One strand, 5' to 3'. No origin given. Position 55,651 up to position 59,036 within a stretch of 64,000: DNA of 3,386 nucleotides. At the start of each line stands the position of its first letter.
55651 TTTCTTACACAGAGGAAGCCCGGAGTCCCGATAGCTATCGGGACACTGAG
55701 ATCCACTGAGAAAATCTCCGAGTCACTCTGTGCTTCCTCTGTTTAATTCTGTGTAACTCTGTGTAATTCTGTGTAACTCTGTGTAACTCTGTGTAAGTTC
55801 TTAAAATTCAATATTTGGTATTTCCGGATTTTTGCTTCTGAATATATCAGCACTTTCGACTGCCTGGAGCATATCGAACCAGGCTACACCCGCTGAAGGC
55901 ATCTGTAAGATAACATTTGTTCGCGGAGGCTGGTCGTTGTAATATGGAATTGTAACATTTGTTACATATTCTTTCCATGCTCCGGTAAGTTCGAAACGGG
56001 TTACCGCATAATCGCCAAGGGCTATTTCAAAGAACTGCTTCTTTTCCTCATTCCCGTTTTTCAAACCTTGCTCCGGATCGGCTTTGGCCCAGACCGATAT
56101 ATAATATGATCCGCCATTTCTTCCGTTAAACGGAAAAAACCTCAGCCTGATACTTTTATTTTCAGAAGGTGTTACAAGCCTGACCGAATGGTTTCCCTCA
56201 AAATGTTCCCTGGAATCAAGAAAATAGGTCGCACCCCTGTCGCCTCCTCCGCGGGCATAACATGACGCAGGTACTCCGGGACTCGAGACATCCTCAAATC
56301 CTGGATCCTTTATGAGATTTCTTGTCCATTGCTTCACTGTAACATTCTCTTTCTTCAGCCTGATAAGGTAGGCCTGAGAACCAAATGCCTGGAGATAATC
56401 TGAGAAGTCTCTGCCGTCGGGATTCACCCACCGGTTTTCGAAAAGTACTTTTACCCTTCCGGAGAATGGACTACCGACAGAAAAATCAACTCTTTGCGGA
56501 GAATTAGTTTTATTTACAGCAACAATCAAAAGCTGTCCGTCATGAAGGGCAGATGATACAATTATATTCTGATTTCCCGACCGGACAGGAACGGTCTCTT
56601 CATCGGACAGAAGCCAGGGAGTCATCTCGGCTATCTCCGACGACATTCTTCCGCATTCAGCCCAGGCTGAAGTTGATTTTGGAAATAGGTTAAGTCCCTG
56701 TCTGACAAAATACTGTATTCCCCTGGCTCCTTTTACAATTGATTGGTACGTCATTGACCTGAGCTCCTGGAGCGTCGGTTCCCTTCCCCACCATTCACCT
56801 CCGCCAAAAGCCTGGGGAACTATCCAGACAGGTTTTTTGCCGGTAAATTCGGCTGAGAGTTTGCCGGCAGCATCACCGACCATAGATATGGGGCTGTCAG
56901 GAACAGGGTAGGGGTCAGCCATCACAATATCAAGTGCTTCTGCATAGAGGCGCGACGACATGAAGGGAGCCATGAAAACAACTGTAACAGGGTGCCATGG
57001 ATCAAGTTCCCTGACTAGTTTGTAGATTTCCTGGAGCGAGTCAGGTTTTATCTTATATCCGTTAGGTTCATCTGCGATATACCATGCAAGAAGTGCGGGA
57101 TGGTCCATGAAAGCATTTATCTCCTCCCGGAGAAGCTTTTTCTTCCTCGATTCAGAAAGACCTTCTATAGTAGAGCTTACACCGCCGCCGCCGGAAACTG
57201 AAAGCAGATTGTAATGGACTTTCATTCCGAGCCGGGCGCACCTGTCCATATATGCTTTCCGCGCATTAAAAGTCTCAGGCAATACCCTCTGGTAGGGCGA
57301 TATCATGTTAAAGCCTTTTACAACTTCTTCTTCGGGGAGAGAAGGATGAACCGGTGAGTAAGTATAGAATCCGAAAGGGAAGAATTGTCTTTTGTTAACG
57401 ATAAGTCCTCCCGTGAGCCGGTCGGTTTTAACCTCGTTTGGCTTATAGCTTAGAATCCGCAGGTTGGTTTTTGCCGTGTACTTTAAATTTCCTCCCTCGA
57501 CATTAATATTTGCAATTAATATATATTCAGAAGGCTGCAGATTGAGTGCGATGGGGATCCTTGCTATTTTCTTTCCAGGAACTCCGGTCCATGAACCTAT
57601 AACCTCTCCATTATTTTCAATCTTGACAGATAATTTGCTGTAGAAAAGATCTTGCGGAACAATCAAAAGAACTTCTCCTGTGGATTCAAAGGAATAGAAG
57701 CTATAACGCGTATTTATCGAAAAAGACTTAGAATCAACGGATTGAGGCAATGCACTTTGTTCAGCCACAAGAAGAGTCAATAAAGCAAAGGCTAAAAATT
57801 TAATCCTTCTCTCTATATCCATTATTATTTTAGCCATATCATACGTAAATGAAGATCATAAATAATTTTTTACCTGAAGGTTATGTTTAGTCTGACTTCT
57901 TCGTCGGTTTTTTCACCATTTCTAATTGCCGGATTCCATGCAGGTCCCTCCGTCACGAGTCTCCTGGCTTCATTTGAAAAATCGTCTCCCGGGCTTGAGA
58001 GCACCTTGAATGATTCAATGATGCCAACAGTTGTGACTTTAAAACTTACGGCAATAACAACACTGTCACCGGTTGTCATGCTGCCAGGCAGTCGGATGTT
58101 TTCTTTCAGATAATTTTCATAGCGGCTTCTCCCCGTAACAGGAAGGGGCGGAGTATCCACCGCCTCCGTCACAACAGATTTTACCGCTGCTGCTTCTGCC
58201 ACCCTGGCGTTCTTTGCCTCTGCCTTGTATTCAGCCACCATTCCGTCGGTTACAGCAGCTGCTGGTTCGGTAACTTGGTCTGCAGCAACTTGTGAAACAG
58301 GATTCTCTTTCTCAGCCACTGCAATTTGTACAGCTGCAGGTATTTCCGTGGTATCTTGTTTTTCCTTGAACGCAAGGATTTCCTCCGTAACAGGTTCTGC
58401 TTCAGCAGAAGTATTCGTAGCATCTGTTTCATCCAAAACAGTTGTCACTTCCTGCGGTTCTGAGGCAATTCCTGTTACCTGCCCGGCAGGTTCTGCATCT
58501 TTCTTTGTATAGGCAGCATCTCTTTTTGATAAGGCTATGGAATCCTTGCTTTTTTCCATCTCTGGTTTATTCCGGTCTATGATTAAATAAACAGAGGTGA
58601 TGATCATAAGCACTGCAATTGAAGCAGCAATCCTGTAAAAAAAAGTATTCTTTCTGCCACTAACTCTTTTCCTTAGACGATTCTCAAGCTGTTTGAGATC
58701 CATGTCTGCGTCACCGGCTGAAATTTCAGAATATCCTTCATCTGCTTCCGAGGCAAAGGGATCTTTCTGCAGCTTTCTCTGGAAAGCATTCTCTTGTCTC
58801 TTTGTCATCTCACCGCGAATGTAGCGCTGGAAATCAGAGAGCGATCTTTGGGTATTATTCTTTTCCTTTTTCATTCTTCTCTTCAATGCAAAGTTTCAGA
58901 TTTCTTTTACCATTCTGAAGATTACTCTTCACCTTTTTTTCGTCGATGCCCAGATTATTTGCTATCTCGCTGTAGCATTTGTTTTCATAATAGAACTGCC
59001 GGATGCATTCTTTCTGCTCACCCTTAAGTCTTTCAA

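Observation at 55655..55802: Element E2: a 148-bp modular inverted repeat with 10-bp tandem units overlapping a stop codon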

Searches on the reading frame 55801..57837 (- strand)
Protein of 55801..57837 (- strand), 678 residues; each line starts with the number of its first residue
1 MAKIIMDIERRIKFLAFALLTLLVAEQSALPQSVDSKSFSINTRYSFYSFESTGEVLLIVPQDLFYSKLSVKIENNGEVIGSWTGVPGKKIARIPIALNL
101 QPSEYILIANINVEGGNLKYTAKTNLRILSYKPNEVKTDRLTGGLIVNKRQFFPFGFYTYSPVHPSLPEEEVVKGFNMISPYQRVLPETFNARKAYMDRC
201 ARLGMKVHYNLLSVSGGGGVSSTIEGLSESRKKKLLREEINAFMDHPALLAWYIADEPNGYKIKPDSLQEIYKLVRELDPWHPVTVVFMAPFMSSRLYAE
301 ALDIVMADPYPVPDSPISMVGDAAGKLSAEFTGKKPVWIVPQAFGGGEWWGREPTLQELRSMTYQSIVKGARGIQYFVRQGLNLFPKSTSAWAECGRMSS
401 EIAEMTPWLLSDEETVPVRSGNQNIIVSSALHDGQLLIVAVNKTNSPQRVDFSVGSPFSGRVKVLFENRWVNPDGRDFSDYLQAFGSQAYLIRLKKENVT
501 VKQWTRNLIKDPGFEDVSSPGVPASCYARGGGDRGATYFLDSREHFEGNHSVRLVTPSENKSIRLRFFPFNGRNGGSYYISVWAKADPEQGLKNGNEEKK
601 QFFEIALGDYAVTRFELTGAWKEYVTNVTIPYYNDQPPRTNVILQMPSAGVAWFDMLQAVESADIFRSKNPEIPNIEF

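Call 13: search_protein_families(library=pfam, proteins=[window:55801-57837:-])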
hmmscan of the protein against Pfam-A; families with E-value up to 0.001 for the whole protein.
window:55801-57837:- (678 aa): 0 families

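Call 23: find_encoding_contigs(protein=window:55801-57837:-, flank=6000, max_places=10)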
Protein window:55801-57837:- (678 aa): 1 contig read that carries it; 1 place shown.
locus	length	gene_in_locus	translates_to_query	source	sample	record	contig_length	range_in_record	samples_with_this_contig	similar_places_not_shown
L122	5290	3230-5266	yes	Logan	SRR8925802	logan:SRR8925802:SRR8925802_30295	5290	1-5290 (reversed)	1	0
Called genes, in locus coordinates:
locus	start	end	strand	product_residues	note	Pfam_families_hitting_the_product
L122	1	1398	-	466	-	?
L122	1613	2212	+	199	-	PF04542:Sigma70_r2, PF08281:Sigma70_r4_2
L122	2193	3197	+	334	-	PF03544:TonB_C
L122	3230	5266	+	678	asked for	-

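Call 24: find_homologous_proteins(query=window:55801-57837:-, max_evalue=1e-20)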
Query window:55801-57837:- (678 aa): 1292 proteins with E <= 1e-20 among 8000 candidates; the best 120 are listed.
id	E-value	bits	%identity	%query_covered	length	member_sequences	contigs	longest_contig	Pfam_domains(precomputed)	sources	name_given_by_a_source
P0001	0.0e+0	1560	100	100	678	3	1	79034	-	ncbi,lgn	-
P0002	0.0e+0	1323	85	98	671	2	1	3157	-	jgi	jgi:hypothetical protein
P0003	0.0e+0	1299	84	98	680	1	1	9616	-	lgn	-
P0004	0.0e+0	1234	79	98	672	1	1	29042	-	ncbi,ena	-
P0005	0.0e+0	1225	79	98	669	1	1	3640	-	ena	-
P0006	0.0e+0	1205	77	96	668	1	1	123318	-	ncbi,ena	-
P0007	0.0e+0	1184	76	97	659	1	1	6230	-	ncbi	-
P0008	0.0e+0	1182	75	98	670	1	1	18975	-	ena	-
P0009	0.0e+0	1154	73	99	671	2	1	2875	-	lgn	-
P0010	0.0e+0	1130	72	98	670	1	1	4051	-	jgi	jgi:hypothetical protein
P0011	0.0e+0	1122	73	98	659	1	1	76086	-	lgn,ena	-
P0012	0.0e+0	1120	73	96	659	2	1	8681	-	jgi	jgi:hypothetical protein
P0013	0.0e+0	1118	72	99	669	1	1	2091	-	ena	-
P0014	0.0e+0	1117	72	98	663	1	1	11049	PF02018.24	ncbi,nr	ncbi:MAG: hypothetical protein NT092_11420 [Bacteroidia bacterium]|nr:hypothetical protein [Bacteroi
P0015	0.0e+0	1092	71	97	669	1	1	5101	-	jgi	-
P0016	0.0e+0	1090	70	98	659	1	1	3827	PF02018.24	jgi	jgi:hypothetical protein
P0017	0.0e+0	1090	71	97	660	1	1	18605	PF02018.24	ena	-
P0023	0.0e+0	1054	73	91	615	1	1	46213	PF02018.24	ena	-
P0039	0.0e+0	1012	66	95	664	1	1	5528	PF02449.22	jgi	jgi:hypothetical protein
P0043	2.0e-298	1010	66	97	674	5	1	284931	PF02018.24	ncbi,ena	-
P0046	9.1e-298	1007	65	98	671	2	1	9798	PF02449.22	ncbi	-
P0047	1.4e-297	1007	67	95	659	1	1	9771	PF02449.22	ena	-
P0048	2.0e-297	1006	65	98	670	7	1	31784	PF02449.22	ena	-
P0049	2.5e-297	1006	65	97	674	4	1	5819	PF02018.24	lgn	-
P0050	4.9e-297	1005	65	97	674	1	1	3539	PF02018.24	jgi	jgi:hypothetical protein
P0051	5.9e-297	1005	65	97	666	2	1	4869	PF02449.22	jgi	jgi:hypothetical protein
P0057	1.3e-295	1000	66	97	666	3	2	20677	PF02449.22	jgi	jgi:hypothetical protein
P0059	5.5e-295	998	64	98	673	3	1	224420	PF02018.24,PF02449.22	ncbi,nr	ncbi:MAG: carbohydrate binding domain-containing protein [Bacteroidales bacterium]|nr:carbohydrate b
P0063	8.2e-294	994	65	96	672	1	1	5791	PF02449.22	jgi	jgi:hypothetical protein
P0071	4.5e-292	989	65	95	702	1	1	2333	PF02018.24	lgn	-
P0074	7.1e-291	985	64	97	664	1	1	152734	PF02449.22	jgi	jgi:hypothetical protein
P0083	5.7e-289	978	65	95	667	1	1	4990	PF02449.22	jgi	jgi:hypothetical protein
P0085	2.8e-288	976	64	95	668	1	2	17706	PF02449.22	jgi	-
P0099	5.9e-285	965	62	98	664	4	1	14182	PF02449.22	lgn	-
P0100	9.5e-285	964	63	98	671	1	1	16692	PF02018.24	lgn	-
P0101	1.2e-284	964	63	97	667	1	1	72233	PF02449.22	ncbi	ncbi:MAG: hypothetical protein V1903_05995 [Bacteroidota bacterium]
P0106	1.8e-282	957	61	99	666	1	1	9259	PF02449.22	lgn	-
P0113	3.2e-278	943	63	95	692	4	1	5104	PF02018.24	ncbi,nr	ncbi:MAG TPA: carbohydrate binding domain-containing protein [Bacteroidales bacterium]|nr:carbohydra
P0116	1.5e-277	941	60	100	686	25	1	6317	PF02449.22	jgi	-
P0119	4.1e-276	936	61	98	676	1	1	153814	PF02018.24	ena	-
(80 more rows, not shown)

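Call 25: find_encoding_contigs(protein=P0004, flank=7000, max_places=2)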
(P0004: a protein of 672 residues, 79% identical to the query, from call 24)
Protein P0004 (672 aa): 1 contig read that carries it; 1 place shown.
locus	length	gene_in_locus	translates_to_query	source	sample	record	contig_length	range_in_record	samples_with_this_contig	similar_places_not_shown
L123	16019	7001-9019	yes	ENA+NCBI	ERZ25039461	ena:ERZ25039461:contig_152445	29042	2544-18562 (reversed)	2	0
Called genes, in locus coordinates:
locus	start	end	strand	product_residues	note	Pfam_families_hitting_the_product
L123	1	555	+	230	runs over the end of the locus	PF01645:Glu_synthase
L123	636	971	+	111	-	PF01645:Glu_synthase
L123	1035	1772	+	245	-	PF01493:GXGXG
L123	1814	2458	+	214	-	PF14691:Fer4_20, PF00890:FAD_binding_2 (weak), PF01494:FAD_binding_3 (weak), PF03486:HI0933_like (weak), PF07992:Pyr_redox_2 (weak), PF12831:FAD_oxidored (weak), PF13450:NAD_binding_8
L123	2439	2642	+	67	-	-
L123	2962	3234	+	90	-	PF07992:Pyr_redox_2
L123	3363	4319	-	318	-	PF00092:VWA, PF13519:VWA_2, PF12034:YfbK_C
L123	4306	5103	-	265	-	PF13715:CarbopepD_reg_2, PF12450:vWF_A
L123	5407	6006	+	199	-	PF04542:Sigma70_r2, PF08281:Sigma70_r4_2, PF04545:Sigma70_r4 (weak)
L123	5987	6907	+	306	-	-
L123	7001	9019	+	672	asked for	-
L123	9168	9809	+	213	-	-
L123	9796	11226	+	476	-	PF07944:Beta-AFase-like_GH127_cat (weak), PF20736:Glyco_hydro127M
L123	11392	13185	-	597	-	PF01321:Creatinase_N, PF16189:Creatinase_N_2, PF00557:Peptidase_M24, PF16188:Peptidase_M24_C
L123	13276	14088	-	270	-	PF02233:PNTB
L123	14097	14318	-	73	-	PF02233:PNTB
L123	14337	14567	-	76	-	PF02233:PNTB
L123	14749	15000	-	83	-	PF12769:PNTB_4TM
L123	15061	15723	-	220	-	PF01262:AlaDh_PNT_C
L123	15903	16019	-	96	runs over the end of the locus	PF05222:AlaDh_PNT_N (weak)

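Call 26: find_encoding_contigs(protein=P0006, flank=7000, max_places=2)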
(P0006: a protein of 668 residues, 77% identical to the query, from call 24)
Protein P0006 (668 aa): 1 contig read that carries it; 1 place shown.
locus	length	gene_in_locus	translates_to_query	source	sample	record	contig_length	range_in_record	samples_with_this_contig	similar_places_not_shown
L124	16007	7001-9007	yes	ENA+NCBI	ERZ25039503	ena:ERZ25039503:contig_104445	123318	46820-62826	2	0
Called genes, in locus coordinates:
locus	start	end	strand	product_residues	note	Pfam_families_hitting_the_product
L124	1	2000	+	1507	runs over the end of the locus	PF00310:GATase_2, PF04898:Glu_syn_central, PF01645:Glu_synthase, PF01493:GXGXG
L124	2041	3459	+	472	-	PF14691:Fer4_20, PF00070:Pyr_redox (faint), PF01494:FAD_binding_3 (weak), PF03486:HI0933_like (faint), PF07992:Pyr_redox_2, PF13450:NAD_binding_8, PF13738:Pyr_redox_3 (faint), PF01593:Amino_oxidase (faint)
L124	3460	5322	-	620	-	PF13620:CarboxypepD_reg, PF13715:CarbopepD_reg_2, PF12450:vWF_A, PF00092:VWA, PF13519:VWA_2, PF13768:VWA_3 (weak), PF12034:YfbK_C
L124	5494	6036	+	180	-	PF04542:Sigma70_r2, PF08281:Sigma70_r4_2, PF04545:Sigma70_r4 (weak)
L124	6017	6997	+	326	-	PF03544:TonB_C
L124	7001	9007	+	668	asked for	-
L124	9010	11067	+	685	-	PF07944:Beta-AFase-like_GH127_cat, PF20736:Glyco_hydro127M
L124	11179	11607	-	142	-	PF00557:Peptidase_M24, PF16188:Peptidase_M24_C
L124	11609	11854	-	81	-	PF00557:Peptidase_M24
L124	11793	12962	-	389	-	PF01321:Creatinase_N, PF16189:Creatinase_N_2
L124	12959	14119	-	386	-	PF02233:PNTB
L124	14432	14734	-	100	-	PF12769:PNTB_4TM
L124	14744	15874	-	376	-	PF05222:AlaDh_PNT_N, PF01262:AlaDh_PNT_C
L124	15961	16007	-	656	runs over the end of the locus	PF07940:Hepar_II_III_C (weak)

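Call 27: find_encoding_contigs(protein=P0003, flank=7000, max_places=2)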
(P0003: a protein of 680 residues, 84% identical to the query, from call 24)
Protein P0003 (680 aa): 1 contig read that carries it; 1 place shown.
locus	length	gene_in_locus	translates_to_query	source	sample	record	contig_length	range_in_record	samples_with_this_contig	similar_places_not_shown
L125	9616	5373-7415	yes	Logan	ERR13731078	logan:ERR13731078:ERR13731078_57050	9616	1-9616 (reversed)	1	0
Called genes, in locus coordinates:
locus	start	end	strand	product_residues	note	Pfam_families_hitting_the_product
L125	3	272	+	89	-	?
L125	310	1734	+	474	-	PF14691:Fer4_20, PF00070:Pyr_redox (faint), PF01494:FAD_binding_3 (weak), PF03486:HI0933_like (faint), PF07992:Pyr_redox_2, PF13450:NAD_binding_8, PF13738:Pyr_redox_3 (faint), PF01593:Amino_oxidase (faint)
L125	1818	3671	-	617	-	PF13620:CarboxypepD_reg, PF13715:CarbopepD_reg_2, PF12450:vWF_A, PF00092:VWA, PF13768:VWA_3 (weak), PF13519:VWA_2, PF12034:YfbK_C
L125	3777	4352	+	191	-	PF04542:Sigma70_r2, PF08281:Sigma70_r4_2, PF04545:Sigma70_r4 (weak)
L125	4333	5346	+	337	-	PF03544:TonB_C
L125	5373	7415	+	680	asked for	-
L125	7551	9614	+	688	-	?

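Call 28: find_encoding_contigs(protein=P0011, flank=7000, max_places=2)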
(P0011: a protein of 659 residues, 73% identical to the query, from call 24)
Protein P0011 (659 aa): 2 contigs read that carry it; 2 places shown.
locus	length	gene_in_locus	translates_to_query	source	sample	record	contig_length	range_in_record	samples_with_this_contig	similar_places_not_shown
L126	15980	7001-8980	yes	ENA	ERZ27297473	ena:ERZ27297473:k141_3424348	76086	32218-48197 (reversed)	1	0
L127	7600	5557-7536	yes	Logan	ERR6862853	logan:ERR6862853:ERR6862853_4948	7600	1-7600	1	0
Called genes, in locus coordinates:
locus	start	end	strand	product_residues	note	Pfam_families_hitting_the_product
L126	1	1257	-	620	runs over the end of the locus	PF13620:CarboxypepD_reg, PF13715:CarbopepD_reg_2, PF12450:vWF_A, PF00092:VWA, PF13519:VWA_2, PF13768:VWA_3 (weak), PF12034:YfbK_C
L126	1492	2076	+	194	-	PF04542:Sigma70_r2, PF08281:Sigma70_r4_2, PF04545:Sigma70_r4 (weak)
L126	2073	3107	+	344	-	PF03544:TonB_C (weak)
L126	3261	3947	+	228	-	-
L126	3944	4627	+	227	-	-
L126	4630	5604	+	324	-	PF23409:Beta-prop_EML, PF24817:WD40_WDHD1_1st, PF24807:WD40_CDC20-Fz, PF25168:Beta-prop_WDR36-Utp21_2nd, PF25174:Beta-prop_THOC3, PF25175:Beta-prop_WDR5, PF23381:Beta-prop_IFT122_1st, PF24780:WD40_MABP1-WDR62_1st, +33 more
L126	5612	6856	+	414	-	-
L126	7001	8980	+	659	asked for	-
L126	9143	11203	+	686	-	PF07944:Beta-AFase-like_GH127_cat, PF20736:Glyco_hydro127M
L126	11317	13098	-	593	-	PF01321:Creatinase_N, PF16189:Creatinase_N_2, PF00557:Peptidase_M24, PF16188:Peptidase_M24_C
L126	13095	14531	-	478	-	PF02233:PNTB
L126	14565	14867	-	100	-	PF12769:PNTB_4TM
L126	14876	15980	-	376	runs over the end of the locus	PF05222:AlaDh_PNT_N, PF01262:AlaDh_PNT_C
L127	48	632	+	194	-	PF04542:Sigma70_r2, PF08281:Sigma70_r4_2, PF04545:Sigma70_r4 (weak)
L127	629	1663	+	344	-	PF03544:TonB_C (weak)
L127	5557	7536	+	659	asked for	-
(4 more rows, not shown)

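Call 65: list_cluster_members(proteins=[P0001])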
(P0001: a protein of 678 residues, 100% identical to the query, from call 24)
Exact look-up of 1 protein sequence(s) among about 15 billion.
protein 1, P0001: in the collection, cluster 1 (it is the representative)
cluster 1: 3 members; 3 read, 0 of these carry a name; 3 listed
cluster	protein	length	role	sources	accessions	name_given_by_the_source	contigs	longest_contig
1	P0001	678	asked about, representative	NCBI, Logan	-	-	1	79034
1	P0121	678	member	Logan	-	-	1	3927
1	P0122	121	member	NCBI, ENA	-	-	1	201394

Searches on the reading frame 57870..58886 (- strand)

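Call 13: search_protein_families(library=pfam, proteins=[window:57870-58886:-])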
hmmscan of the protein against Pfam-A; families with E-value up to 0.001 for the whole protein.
window:57870-58886:- (338 aa): 1 family
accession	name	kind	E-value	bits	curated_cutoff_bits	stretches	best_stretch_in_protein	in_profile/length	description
PF03544.19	TonB_C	-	6.3e-08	33.4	24.6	1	277-338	17-78/79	Gram-negative bacterial TonB protein C-terminal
